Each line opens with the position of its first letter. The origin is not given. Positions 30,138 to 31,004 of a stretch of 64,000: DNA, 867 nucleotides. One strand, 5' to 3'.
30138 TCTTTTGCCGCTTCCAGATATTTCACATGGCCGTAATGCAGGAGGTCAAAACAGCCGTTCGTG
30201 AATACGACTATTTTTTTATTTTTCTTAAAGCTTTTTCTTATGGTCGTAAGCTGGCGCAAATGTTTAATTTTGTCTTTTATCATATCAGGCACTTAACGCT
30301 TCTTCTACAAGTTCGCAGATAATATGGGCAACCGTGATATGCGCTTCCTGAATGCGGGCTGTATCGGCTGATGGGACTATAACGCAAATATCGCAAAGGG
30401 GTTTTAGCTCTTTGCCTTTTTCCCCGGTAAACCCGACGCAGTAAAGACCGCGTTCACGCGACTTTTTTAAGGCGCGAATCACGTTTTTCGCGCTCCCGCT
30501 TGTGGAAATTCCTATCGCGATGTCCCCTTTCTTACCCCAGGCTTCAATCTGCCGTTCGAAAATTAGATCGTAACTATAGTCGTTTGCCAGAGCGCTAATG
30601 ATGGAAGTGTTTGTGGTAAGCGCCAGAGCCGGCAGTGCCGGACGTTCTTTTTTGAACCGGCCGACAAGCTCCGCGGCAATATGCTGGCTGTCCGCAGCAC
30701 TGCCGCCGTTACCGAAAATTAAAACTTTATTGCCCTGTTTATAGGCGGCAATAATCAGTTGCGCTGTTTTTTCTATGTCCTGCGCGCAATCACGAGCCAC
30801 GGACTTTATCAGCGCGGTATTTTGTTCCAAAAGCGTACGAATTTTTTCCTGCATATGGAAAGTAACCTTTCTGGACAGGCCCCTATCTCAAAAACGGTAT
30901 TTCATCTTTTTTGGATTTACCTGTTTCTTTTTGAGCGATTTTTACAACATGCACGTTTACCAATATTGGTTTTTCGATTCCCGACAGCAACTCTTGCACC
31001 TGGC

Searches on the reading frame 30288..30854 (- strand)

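Call 64: search_protein_families(library=pfam, max_evalue=0.00001, proteins=[window:30288-30854:-])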
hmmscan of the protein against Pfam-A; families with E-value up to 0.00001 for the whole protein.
window:30288-30854:- (189 aa): 2 families
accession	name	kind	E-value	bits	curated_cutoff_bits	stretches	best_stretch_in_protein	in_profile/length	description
PF13580.11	SIS_2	-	5e-29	101.5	27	1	11-144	5-138/138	SIS domain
PF01380.27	SIS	-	5.6e-09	36.3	25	1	108-166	52-110/131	SIS domain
